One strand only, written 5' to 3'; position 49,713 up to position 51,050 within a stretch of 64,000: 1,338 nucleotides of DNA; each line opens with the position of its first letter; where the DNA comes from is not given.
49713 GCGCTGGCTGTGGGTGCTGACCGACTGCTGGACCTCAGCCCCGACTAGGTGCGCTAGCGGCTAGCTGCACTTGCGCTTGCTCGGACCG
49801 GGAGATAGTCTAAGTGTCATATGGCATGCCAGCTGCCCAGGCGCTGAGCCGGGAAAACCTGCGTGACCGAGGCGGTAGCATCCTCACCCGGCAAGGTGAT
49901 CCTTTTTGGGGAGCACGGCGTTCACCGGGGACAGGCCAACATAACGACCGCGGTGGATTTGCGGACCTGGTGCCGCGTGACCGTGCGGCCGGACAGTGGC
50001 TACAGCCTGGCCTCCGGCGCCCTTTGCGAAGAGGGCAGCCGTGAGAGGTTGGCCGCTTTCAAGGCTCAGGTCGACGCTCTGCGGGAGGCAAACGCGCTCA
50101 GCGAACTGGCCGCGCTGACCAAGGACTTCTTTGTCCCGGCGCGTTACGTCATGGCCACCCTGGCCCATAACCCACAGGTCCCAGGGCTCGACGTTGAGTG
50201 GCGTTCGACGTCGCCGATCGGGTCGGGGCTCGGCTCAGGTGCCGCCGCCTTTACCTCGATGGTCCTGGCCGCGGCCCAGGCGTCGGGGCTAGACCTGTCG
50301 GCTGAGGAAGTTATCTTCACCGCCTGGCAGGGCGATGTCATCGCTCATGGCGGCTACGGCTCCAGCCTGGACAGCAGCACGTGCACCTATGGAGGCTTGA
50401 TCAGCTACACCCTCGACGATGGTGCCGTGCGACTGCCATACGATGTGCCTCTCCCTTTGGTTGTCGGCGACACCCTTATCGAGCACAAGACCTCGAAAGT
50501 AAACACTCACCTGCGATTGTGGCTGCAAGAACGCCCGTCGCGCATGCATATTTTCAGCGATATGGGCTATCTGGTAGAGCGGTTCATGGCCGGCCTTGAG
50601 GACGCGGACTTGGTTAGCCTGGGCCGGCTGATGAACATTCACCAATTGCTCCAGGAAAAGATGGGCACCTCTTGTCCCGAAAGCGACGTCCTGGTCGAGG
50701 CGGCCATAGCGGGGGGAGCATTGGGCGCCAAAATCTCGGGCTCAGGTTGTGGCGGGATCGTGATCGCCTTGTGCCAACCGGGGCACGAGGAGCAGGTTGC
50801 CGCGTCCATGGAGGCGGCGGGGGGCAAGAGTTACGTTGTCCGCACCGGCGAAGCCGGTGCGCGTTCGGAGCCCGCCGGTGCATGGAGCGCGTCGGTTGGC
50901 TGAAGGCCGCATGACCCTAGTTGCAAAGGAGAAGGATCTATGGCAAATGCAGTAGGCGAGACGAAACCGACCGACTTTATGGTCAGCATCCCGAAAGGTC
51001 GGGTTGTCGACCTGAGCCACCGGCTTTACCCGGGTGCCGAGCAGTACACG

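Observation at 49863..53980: A tightly coupled five-gene operon (mevalonate-kinase-like GHMP kinase, cyclase-family hydrolase, RPE-like epimerase, SIS isomerase, 2-hydroxyacid dehydrogenase) suggests an undescribed sugar or sugar-acid route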

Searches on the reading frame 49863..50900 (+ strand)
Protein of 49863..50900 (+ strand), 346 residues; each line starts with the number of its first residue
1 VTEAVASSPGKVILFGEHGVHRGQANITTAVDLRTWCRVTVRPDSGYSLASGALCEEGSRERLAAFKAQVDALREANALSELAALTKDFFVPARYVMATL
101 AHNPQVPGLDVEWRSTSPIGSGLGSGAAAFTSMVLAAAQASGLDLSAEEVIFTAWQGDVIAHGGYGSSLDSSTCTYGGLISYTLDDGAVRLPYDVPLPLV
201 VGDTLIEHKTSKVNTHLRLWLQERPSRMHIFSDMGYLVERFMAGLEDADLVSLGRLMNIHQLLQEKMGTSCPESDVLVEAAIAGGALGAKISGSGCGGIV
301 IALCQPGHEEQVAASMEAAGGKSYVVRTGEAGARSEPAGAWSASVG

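Call 5: search_protein_families(library=pfam, proteins=[window:49863-50900:+], max_evalue=0.01)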
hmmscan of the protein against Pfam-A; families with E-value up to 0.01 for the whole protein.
window:49863-50900:+ (346 aa): 4 families
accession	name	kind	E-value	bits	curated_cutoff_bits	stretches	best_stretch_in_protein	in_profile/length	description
PF08544.19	GHMP_kinases_C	-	6e-15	55.8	21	1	242-320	2-83/85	GHMP kinases C terminal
PF00288.32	GHMP_kinases_N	-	3.2e-11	43.7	22.3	1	102-178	12-87/87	GHMP kinases N terminal domain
PF22700.2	MVD-like_N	-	0.0002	21.5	27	1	108-157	82-131/157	Diphosphomevalonate decarboxylase-like N-terminal domain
PF10509.15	GalKase_gal_bdg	-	0.00061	19.7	23.1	1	3-37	11-45/49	Galactokinase galactose-binding signature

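Call 6: search_protein_families(library=ncbifam, proteins=[window:49863-50900:+], max_evalue=0.01)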
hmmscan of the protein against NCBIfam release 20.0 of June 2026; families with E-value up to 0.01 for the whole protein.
window:49863-50900:+ (346 aa): 15 families
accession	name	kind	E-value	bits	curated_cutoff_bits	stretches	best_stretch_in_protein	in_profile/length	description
NF003036.0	PRK03926.1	equivalog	5.7e-49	166.8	403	1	5-336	3-299/302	mevalonate kinase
TIGR00549.1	mevalon_kin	equivalog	2.9e-47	161.5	163.05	1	8-303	1-276/276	mevalonate kinase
NF003006.0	PRK03817.1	equivalog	2e-17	63.2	443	1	238-319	246-328/352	galactokinase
TIGR00131.1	gal_kin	equivalog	2.4e-16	59.7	226.65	2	229-328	274-370/388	galactokinase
NF002288.1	PRK01212.1-4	equivalog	1.3e-13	50.6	194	1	108-319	76-281/303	homoserine kinase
NF001816.0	PRK00555.1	equivalog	1.5e-13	50.4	509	1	238-319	257-339/363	galactokinase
NF003705.0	PRK05322.1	equivalog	4e-12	45.6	385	2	243-314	286-356/388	galactokinase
NF003472.0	PRK05101.1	equivalog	1e-10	41.1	499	1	229-318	267-358/382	galactokinase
TIGR00191.1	thrB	equivalog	7.5e-10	38.1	168.25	1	98-316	70-277/304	homoserine kinase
NF040725.1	panto_kin_Meth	equivalog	1.8e-06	27.1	380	1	49-180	32-154/286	pantoate kinase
TIGR01220.1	Pmev_kin_Gr_pos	equivalog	2.2e-05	23.7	165.7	1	7-186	4-181/358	phosphomevalonate kinase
TIGR01920.1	Shik_kin_archae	equivalog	0.00021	20.7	126.85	1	93-150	53-111/266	shikimate kinase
NF049969.1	GlMnHpPKinHddA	equivalog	0.00053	19.5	600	0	269-324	269-324/338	D-glycero-D-manno-heptose 7-phosphate kinase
NF040957.1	Arch_PMK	equivalog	0.0042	16.6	500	0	121-181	92-152/316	phosphomevalonate kinase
NF040704.1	IPP_alt_MvaD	equivalog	0.0082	15.3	475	0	117-160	95-138/323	phosphomevalonate decarboxylase MvaD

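Call 14: find_homologous_proteins(query=window:49863-50900:+, max_evalue=1e-10)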
Query window:49863-50900:+ (346 aa): 622 proteins with E <= 1e-10 among 8000 candidates; the best 120 are listed.
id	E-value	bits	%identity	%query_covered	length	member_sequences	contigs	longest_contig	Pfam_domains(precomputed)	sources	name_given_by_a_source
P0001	1.2e-206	703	92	100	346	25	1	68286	PF00288.33,PF08544.19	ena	-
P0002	3.1e-198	676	88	100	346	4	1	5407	PF00288.33,PF08544.19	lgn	-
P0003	2.0e-173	594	79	100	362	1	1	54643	PF00288.33,PF08544.19,PF22700.3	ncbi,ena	-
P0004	4.5e-172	590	78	100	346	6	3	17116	PF00288.33,PF08544.19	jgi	jgi:mevalonate kinase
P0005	3.3e-170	584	77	100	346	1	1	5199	PF00288.33,PF08544.19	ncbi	-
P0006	2.9e-159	548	78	96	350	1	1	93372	PF08544.19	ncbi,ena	-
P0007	3.0e-155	534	70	99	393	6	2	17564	PF00288.33,PF08544.19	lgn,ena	-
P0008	1.2e-149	516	69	99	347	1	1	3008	PF00288.33,PF08544.19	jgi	jgi:mevalonate kinase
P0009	2.1e-147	509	67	99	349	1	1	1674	PF00288.33,PF08544.19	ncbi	-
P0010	9.4e-144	497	65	99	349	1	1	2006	PF00288.33,PF08544.19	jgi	jgi:mevalonate kinase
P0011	1.5e-142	493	65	99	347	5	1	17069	PF00288.33,PF08544.19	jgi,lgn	-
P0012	2.1e-142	492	66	97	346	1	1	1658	PF00288.33,PF08544.19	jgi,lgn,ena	-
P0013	2.5e-141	489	65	97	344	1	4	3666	PF00288.33,PF08544.19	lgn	-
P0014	8.6e-141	487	64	99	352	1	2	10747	PF00288.33,PF08544.19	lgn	-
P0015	4.5e-140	485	64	99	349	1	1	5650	PF00288.33,PF08544.19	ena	-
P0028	6.9e-126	438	60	99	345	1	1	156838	PF00288.33,PF08544.19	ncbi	-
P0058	3.5e-114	399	54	99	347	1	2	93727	PF00288.33,PF08544.19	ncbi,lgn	-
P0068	2.3e-112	394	56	99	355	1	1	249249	PF00288.33,PF08544.19,PF22700.3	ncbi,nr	ncbi:MAG: mevalonate kinase [Chloroflexota bacterium]|nr:mevalonate kinase [Chloroflexota bacterium]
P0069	7.4e-112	392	57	99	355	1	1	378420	PF00288.33,PF08544.19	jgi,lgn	jgi:mevalonate kinase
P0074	2.1e-111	390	53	98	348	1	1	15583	PF00288.33,PF08544.19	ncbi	ncbi:mevalonate kinase [[Eubacterium] cellulosolvens]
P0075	2.8e-111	390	54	98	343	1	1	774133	PF00288.33,PF08544.19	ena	-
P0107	5.6e-107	376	53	99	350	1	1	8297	PF00288.33,PF08544.19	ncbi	ncbi:MAG: mevalonate kinase [Candidatus Bathyarchaeia archaeon]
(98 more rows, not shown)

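Call 16: find_encoding_contigs(protein=P0068, flank=10000, max_places=2)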
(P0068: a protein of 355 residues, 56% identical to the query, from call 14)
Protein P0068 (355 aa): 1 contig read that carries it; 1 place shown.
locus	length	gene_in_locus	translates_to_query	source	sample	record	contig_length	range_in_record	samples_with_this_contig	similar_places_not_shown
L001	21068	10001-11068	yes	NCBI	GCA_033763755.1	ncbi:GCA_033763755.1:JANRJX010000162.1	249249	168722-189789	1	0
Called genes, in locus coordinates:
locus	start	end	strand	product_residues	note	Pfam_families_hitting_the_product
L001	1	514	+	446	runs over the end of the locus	PF02811:PHP (faint)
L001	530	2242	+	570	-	PF08240:ADH_N, PF00107:ADH_zinc_N (weak)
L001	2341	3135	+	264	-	PF00106:adh_short, PF08659:KR, PF23441:SDR, PF13561:adh_short_C2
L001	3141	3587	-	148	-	PF08239:SH3_3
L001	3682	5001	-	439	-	PF00463:ICL, PF13714:PEP_mutase, PF00463:ICL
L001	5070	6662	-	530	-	PF20656:MS_N, PF01274:MS_TIM-barrel, PF20659:MS_C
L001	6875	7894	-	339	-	PF01408:GFO_IDH_MocA, PF02894:GFO_IDH_MocA_C (weak), PF22725:GFO_IDH_MocA_C3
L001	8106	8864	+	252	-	PF00392:GntR, PF07840:FadR_C, PF07729:FCD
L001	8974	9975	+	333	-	PF08240:ADH_N, PF16912:Glu_dehyd_C, PF00107:ADH_zinc_N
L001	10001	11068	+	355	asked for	PF22700:MVD-like_N (faint), PF00288:GHMP_kinases_N, PF08544:GHMP_kinases_C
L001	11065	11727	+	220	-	PF04199:Cyclase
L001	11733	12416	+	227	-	PF00834:Ribul_P_3_epim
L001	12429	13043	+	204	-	PF13580:SIS_2 (faint), PF01380:SIS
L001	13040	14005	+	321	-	PF00389:2-Hacid_dh, PF02826:2-Hacid_dh_C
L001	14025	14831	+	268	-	PF00106:adh_short, PF13561:adh_short_C2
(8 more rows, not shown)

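Call 17: find_encoding_contigs(protein=P0074, flank=10000, max_places=2)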
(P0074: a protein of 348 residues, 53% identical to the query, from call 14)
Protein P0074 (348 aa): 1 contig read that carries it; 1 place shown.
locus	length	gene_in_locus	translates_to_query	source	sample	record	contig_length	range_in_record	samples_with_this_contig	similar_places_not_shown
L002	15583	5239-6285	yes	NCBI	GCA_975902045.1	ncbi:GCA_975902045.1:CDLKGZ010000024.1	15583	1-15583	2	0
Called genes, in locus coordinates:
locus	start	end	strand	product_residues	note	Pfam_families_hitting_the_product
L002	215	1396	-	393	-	PF01208:URO-D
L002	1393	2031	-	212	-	PF02607:B12-binding_2, PF02310:B12-binding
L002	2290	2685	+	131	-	PF02627:CMD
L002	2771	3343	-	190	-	PF00190:Cupin_1 (weak), PF07883:Cupin_2 (weak)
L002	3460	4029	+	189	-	PF01625:PMSR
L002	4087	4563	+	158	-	PF12675:DUF3795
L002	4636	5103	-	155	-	PF12675:DUF3795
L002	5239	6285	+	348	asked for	PF00288:GHMP_kinases_N, PF08544:GHMP_kinases_C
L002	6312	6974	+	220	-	PF04199:Cyclase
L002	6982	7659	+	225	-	PF00834:Ribul_P_3_epim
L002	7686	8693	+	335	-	PF00389:2-Hacid_dh, PF02826:2-Hacid_dh_C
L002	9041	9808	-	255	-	PF10137:CAP12-PCTIR_TIR, PF12840:HTH_20 (weak), PF13412:HTH_24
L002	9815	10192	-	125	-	-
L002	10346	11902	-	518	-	PF05626:DUF790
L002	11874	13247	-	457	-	PF18458:XPB_DRD, PF04851:ResIII, PF00270:DEAD, PF00271:Helicase_C, PF16203:ERCC3_RAD25_C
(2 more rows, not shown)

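Call 21: find_related_loci(query=A1, collection=genome_contigs, flank=10000)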
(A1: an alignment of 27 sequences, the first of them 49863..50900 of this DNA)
Query A1 (346 aa) in genome_contigs; peptide patterns used: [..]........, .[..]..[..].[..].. (x = any residue, [..] = any of these).
108 stretches matched a pattern; 64 encode a relative of the query (tblastn E <= 1e-3); 64 distinct loci.
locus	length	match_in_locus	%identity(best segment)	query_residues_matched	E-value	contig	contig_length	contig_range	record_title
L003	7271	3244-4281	62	1-345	3e-129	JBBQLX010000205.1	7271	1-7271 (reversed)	MAG: Aggregatilineales bacterium isolate Co_metawrap_466 Cmw_466_k141_7780162_length_7271_cov_5.6309, whole genome shotg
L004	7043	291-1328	62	1-345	5e-129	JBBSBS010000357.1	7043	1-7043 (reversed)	MAG: Aggregatilineales bacterium isolate La6_metabat2.168 La6_metabat2.168_K_3345244_L_7043_cov_11.0000, whole genome sh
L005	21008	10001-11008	54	7-342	8e-116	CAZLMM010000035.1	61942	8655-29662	MAG TPA_asm: uncultured Caldilineaceae bacterium isolate binchicken_co107_138 genome assembly, contig: NODE_1186_length_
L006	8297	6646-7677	53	1-343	7e-114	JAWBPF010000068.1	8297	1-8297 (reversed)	MAG: Candidatus Bathyarchaeia archaeon isolate HHBFW-2_201803_bins_83 HHBFW-2_201803_bins_83_scaffold_68, whole genome s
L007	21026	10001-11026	60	1-341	1e-112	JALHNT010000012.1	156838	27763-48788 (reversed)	MAG: Anaerolineae bacterium isolate Bin_70_1 c_000000000666, whole genome shotgun sequence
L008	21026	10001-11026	55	1-341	5e-110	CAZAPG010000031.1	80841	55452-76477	MAG TPA_asm: uncultured Caldilineaceae bacterium isolate binchicken_co350_69 genome assembly, contig: NODE_449_length_80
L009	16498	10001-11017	58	1-336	4e-109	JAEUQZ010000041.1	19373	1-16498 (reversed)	MAG: Anaerolineae bacterium isolate new MAG-264 NODE_41_length_19373_cov_3.298352, whole genome shotgun sequence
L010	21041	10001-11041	56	1-343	2e-108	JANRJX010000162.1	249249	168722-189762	MAG: Chloroflexota bacterium isolate bins.419 k141_4452456, whole genome shotgun sequence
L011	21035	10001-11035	55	1-344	1e-106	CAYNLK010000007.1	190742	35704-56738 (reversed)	MAG TPA_asm: uncultured Caldilineaceae bacterium isolate binchicken_co44_236 genome assembly, contig: NODE_77_length_190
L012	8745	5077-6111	54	1-344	6e-106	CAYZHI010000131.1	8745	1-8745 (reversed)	MAG TPA_asm: uncultured Caldilineaceae bacterium isolate binchicken_co58_133 genome assembly, contig: NODE_6257_length_8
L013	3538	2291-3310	57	5-345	1e-106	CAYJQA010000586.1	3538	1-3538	MAG TPA_asm: uncultured Litorilinea sp. isolate ERP124720_co1_131 genome assembly, contig: NODE_29237_length_3538_cov_4.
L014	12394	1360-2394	52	1-341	5e-104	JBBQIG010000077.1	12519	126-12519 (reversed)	MAG: Anaerolineae bacterium isolate Co_metawrap_827 Cmw_827_k141_28256843_length_12519_cov_6.0000, whole genome shotgun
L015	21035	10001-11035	54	1-344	1e-103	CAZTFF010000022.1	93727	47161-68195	MAG TPA_asm: uncultured Caldilineaceae bacterium isolate binchicken_co17_31 genome assembly, contig: NODE_712_length_937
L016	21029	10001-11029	52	1-344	3e-103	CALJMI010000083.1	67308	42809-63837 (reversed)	MAG: uncultured Caldilinea sp. isolate N1_Bin_METABAT__52_1 genome assembly, contig: c_000000024205, whole genome shotgu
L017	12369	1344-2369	54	1-341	2e-97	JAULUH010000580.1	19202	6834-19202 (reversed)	MAG: Anaerolineae bacterium isolate P_ANAE NODE_5544_length_19202_cov_1.828362, whole genome shotgun sequence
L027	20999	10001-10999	48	5-336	3e-73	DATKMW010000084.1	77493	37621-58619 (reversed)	MAG TPA_asm: Anaeromyxobacter sp. isolate SMAG_U14721 k141_908811, whole genome shotgun sequence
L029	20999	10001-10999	48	5-336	1e-61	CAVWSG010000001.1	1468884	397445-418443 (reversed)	MAG: uncultured delta proteobacterium isolate MFD05442.bin.2.332 genome assembly, contig: contig_1653, whole genome shot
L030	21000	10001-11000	43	5-336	1e-33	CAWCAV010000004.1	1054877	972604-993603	MAG: uncultured Actinomycetes bacterium isolate MFD03899.bin.2.137 genome assembly, contig: contig_4965, whole genome sh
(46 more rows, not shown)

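Call 27: find_encoding_contigs(protein=P0003, flank=10000, max_places=2)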
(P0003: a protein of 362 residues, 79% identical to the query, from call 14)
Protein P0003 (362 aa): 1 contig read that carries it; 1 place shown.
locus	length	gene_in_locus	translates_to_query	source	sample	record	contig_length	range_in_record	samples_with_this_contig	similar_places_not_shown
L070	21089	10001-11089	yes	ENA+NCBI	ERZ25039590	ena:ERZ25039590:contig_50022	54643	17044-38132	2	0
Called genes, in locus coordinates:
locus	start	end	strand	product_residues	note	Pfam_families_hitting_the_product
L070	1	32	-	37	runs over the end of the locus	-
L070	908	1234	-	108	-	PF13508:Acetyltransf_7, PF13673:Acetyltransf_10 (weak)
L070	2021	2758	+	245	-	PF21321:HTH_66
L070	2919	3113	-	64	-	-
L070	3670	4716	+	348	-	PF01408:GFO_IDH_MocA, PF02894:GFO_IDH_MocA_C (weak), PF22725:GFO_IDH_MocA_C3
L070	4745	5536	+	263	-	PF00106:adh_short, PF08659:KR, PF01370:Epimerase (faint), PF13561:adh_short_C2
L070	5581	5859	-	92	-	PF25839:Apionate_lact_C (weak)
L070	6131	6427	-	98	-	PF25838:Apionate_lact_M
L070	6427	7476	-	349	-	PF25837:Apionate_lact_N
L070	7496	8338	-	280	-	PF16896:PGDH_C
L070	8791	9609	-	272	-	PF01261:AP_endonuc_2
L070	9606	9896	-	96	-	PF00106:adh_short, PF13561:adh_short_C2 (weak)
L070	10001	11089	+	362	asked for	PF22700:MVD-like_N (weak), PF00288:GHMP_kinases_N, PF08544:GHMP_kinases_C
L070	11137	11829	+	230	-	PF04199:Cyclase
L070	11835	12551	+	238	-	PF00834:Ribul_P_3_epim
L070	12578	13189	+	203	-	PF01380:SIS, PF13580:SIS_2 (weak)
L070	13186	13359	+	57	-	-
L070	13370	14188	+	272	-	PF00389:2-Hacid_dh, PF02826:2-Hacid_dh_C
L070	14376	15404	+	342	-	PF08240:ADH_N, PF16912:Glu_dehyd_C, PF00107:ADH_zinc_N, PF13602:ADH_zinc_N_2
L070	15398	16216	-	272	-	PF00392:GntR, PF07729:FCD, PF07840:FadR_C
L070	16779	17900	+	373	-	PF13407:Peripla_BP_4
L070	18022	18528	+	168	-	PF01370:Epimerase (weak)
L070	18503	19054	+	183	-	-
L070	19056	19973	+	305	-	PF13204:Apiosidase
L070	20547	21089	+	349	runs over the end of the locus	PF02653:BPD_transp_2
